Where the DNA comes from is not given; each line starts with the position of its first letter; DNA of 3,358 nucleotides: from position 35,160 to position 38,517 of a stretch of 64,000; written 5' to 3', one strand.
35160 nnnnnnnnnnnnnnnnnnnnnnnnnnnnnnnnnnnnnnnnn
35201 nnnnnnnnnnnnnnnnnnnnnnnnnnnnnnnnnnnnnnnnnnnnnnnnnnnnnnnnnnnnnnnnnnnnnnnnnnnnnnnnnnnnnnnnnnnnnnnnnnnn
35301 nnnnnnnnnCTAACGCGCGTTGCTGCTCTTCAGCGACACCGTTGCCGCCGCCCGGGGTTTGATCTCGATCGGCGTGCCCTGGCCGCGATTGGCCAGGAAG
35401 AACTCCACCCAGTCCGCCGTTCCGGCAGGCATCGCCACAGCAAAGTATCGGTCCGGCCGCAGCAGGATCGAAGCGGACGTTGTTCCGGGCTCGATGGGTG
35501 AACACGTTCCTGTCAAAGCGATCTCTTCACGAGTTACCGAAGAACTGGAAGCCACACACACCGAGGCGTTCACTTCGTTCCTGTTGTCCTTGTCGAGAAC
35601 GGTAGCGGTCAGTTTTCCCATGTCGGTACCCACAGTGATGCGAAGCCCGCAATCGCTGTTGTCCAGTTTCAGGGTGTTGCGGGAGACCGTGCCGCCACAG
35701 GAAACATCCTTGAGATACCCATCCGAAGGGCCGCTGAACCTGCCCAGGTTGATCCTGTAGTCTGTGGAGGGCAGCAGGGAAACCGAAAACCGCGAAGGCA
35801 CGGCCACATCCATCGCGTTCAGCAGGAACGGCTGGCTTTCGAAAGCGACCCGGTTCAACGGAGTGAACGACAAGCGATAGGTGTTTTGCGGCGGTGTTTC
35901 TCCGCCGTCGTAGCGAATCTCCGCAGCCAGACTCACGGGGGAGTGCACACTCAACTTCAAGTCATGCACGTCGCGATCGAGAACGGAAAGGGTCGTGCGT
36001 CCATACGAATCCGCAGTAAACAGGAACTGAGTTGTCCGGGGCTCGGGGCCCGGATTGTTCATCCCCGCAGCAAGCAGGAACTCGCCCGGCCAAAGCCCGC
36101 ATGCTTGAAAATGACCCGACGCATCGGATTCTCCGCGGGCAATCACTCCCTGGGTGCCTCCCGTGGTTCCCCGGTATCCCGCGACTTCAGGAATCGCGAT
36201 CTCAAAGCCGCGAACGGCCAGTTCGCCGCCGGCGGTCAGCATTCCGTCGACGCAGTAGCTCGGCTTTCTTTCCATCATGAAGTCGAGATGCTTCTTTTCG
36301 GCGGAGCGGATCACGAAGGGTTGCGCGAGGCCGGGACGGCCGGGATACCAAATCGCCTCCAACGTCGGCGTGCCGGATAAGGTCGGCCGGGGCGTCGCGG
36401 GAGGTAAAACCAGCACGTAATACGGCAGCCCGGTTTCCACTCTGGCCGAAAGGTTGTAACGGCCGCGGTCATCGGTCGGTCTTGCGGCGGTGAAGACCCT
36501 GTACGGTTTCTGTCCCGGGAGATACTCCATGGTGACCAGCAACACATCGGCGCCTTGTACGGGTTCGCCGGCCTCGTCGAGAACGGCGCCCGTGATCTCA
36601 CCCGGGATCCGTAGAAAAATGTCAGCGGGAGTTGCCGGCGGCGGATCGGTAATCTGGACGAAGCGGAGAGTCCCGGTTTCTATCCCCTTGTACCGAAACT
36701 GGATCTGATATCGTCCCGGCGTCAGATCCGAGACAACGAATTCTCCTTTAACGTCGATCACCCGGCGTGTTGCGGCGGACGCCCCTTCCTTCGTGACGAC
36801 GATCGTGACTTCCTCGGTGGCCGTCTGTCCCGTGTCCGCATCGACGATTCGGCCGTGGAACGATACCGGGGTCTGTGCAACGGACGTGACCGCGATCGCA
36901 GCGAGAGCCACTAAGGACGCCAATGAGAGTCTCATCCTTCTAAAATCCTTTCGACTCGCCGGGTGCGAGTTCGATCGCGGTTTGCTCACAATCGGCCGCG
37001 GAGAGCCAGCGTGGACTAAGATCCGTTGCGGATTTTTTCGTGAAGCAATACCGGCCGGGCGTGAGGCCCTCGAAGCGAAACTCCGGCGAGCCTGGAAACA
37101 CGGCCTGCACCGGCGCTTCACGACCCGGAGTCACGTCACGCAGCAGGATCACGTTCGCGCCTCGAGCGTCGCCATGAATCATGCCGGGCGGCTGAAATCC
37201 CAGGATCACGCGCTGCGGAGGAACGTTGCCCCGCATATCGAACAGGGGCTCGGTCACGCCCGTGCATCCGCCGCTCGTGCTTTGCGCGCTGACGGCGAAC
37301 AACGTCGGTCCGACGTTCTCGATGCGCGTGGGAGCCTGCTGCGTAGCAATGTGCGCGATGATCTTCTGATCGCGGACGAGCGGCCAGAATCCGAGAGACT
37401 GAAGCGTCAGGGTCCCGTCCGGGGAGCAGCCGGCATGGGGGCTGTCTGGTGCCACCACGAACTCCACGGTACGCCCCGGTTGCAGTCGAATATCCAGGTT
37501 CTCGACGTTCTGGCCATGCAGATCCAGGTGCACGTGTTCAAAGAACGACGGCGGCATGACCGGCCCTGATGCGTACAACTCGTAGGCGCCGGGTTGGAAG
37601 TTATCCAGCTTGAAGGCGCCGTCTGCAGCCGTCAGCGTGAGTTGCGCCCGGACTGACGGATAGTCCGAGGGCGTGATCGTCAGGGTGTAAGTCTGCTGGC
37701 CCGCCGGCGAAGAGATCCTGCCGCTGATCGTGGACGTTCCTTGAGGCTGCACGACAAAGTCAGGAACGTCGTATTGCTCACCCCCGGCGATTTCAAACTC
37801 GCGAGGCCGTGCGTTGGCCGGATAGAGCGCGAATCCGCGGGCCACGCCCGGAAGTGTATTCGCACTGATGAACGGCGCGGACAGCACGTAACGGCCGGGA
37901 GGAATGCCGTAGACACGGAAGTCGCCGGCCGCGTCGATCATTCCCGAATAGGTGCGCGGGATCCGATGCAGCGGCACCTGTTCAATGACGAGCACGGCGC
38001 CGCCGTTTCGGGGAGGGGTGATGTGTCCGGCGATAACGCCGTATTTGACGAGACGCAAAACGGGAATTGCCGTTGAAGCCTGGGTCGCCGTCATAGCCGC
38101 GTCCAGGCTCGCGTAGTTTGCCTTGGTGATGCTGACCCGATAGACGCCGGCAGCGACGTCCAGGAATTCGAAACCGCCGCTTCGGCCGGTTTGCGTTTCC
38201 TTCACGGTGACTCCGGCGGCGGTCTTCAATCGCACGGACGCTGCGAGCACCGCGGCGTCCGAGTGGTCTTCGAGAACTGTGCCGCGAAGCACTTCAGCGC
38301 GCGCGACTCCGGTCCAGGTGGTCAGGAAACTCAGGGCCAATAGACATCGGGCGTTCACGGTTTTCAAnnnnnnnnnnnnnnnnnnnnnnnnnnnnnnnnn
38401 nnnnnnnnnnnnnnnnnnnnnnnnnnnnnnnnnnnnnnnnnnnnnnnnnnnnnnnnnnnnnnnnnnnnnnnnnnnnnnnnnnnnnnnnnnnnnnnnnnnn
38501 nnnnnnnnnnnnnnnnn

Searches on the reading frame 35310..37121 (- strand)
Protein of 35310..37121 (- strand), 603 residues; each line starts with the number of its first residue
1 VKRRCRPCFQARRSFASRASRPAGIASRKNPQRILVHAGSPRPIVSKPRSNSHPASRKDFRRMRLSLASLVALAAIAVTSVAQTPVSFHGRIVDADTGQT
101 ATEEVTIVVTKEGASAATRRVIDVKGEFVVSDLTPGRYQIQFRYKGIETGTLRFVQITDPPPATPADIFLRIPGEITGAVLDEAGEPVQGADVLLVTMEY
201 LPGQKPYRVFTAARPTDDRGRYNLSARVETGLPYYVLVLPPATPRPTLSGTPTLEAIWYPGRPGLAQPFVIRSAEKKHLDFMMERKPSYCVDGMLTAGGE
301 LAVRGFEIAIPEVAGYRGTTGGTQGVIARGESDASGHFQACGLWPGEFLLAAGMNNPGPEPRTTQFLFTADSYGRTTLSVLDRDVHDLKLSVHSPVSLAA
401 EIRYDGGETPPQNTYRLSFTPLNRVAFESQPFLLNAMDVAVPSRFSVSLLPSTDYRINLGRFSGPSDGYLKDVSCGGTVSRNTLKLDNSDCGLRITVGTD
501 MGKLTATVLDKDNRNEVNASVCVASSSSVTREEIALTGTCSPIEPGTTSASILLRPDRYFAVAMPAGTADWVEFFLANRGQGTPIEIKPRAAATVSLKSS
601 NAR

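Call 40: search_protein_families(library=pfam, proteins=[window:35310-37121:-], max_evalue=0.00001)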
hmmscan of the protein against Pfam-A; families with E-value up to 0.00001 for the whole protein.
window:35310-37121:- (603 aa): 2 families
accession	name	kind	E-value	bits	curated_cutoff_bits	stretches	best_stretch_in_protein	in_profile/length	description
PF13620.12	CarboxypepD_reg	-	2.7e-15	56.9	32.3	1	89-162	3-74/82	Carboxypeptidase regulatory-like domain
PF13715.12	CarbopepD_reg_2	-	2.4e-06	27.9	32.2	0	89-151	2-59/88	CarboxypepD_reg-like domain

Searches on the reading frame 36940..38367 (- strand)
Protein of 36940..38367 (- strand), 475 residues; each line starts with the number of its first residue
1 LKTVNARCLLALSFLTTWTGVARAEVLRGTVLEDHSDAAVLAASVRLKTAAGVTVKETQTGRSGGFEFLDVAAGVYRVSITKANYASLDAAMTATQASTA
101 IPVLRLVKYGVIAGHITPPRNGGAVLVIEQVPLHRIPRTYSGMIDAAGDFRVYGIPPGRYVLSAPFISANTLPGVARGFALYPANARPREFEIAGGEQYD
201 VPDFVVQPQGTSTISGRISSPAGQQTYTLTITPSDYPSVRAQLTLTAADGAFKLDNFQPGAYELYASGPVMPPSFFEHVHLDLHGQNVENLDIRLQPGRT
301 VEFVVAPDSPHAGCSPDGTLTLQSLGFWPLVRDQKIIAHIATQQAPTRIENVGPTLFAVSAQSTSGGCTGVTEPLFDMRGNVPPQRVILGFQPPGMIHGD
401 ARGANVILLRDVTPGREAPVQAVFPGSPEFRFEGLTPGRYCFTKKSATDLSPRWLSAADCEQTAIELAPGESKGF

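Call 40: search_protein_families(library=pfam, proteins=[window:36940-38367:-], max_evalue=0.00001)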
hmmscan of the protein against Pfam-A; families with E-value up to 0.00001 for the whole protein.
window:36940-38367:- (475 aa): 3 families
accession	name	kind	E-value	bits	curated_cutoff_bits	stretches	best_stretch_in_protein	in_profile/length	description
PF13620.12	CarboxypepD_reg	-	3.5e-24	85.4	32.3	2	27-98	2-73/82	Carboxypeptidase regulatory-like domain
PF17210.9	SdrD_B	-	8.7e-09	36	29.7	0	33-85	17-69/112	SdrD B-like domain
PF13715.12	CarbopepD_reg_2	-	1.5e-07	31.8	32.2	0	28-99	2-69/88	CarboxypepD_reg-like domain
